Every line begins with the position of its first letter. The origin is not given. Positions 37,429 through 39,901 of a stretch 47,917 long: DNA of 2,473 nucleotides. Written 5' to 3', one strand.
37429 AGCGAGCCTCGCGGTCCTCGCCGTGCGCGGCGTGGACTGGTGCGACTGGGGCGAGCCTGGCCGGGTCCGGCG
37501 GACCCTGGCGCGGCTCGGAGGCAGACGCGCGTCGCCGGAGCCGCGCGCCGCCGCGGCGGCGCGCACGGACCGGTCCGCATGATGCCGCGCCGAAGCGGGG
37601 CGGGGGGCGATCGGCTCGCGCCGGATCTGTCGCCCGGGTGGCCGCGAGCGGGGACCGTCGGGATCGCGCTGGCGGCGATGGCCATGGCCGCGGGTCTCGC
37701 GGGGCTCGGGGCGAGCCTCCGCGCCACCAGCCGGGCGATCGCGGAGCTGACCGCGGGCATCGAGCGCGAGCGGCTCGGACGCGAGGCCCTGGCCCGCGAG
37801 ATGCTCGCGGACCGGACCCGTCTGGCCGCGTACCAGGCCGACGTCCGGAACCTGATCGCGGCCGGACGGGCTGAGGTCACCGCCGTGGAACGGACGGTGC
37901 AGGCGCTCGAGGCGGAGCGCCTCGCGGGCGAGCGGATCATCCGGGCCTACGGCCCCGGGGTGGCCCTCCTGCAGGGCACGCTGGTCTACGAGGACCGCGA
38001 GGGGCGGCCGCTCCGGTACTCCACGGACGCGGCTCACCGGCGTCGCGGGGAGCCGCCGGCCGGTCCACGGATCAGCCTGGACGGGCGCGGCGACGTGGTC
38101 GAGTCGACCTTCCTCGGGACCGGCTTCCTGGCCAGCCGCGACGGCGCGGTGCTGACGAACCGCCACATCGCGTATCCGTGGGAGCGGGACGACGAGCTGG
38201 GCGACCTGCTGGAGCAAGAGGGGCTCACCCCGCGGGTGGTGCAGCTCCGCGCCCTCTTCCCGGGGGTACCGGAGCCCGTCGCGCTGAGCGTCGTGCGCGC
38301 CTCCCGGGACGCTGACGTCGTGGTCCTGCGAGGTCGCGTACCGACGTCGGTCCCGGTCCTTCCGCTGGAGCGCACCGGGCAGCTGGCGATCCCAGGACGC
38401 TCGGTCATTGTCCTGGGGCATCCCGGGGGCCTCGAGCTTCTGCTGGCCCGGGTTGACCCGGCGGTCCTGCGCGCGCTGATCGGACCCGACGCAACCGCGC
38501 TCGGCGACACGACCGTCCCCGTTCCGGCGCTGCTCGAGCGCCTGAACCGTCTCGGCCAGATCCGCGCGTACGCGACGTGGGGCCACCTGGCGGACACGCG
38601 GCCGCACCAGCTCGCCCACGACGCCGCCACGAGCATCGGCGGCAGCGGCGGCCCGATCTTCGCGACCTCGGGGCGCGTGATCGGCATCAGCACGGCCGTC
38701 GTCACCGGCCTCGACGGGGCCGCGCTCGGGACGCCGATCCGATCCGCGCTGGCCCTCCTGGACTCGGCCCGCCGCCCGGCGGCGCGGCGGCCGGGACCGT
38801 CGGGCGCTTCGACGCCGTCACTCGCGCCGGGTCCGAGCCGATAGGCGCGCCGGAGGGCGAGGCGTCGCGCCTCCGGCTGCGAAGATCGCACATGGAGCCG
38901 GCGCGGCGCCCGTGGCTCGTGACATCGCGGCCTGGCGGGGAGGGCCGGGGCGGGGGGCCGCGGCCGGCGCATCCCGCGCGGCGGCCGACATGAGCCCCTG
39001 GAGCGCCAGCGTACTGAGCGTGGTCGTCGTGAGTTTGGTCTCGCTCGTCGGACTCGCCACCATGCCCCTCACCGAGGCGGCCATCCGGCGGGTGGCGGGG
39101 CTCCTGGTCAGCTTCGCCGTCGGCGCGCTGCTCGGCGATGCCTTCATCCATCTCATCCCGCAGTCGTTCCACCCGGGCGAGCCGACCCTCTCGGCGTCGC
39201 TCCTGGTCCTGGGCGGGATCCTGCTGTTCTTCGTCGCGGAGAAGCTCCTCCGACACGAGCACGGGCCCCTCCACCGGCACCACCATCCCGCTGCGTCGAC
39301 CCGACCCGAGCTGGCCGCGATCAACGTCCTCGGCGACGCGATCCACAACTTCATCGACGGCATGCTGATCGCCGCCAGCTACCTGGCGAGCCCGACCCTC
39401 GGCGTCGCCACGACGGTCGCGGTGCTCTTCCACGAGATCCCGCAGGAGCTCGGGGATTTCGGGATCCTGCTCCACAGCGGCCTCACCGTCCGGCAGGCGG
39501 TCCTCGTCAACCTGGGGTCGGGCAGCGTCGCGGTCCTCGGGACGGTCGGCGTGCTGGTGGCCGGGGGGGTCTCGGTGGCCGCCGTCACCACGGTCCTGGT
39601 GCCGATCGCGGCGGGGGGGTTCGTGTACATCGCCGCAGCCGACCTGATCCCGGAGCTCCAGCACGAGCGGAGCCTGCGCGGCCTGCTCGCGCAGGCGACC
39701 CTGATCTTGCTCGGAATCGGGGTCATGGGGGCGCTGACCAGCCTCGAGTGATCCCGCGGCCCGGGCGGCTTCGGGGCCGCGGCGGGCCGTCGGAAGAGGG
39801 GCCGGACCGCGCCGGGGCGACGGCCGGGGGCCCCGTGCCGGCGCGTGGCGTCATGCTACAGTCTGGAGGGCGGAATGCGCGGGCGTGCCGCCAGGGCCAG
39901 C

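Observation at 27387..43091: Six near-consensus sigma-54 promoters in 16 kb, each directly upstream of a stress/dormancy-type operon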

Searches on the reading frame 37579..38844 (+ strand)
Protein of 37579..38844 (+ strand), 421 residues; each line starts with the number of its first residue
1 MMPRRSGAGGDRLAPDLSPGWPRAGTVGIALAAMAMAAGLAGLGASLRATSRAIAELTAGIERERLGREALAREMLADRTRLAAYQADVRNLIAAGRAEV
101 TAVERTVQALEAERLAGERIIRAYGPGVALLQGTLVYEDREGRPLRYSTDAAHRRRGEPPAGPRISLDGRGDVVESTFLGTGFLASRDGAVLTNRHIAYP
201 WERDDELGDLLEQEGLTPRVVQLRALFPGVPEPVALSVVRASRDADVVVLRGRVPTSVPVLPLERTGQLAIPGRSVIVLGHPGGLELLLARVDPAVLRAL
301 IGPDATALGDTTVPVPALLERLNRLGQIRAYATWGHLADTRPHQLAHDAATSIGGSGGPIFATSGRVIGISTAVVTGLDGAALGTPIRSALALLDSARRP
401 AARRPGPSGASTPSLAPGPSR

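Call 11: search_protein_families(library=pfam, proteins=[window:37579-38844:+])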
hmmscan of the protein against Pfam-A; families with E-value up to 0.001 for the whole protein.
window:37579-38844:+ (421 aa): 1 family
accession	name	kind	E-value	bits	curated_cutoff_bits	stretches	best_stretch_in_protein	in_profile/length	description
PF13365.12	Trypsin_2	-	2.2e-14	54.8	27.6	1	180-370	1-144/144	Trypsin-like peptidase domain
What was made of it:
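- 37579..38844 (+): Trypsin-like (S1) serine protease. Pfam Trypsin_2 (call 11).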

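Call 48: search_protein_families(library=ncbifam, proteins=[window:37579-38844:+], max_evalue=0.00001)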
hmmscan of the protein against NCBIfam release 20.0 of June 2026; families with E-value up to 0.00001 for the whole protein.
window:37579-38844:+ (421 aa): 3 families
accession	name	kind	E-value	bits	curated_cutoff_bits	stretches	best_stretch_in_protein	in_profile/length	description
NF041521.1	HhoA_HhoB_HtrA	equivalog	2.8e-10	40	450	1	338-393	164-219/335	HhoA/HhoB/HtrA family serine endopeptidase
TIGR02037.1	degP_htrA_DO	subfamily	2.4e-08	33.3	416.2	0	347-395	174-225/434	Do family serine endopeptidase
NF047968.1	SerProtHtrA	equivalog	1.1e-06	28.2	470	0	347-395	206-254/357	serine protease HtrA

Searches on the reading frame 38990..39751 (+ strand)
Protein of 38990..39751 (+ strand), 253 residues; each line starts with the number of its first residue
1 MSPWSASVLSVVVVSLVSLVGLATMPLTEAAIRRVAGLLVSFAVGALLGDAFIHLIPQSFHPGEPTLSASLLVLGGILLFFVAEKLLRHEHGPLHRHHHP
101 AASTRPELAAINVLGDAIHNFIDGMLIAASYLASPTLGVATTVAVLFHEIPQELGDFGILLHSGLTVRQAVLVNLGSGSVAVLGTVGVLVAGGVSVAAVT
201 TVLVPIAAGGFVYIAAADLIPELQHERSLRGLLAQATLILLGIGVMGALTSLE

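Call 11: search_protein_families(library=pfam, proteins=[window:38990-39751:+])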
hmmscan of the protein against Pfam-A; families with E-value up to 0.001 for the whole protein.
window:38990-39751:+ (253 aa): 1 family
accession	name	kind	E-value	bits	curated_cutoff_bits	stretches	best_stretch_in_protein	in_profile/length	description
PF02535.28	Zip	-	1.2e-44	153.3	35.1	2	94-249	161-322/323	ZIP Zinc transporter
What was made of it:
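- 38990..39751 (+): ZIP metal transporter. Pfam Zip, 153 bits (call 11).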
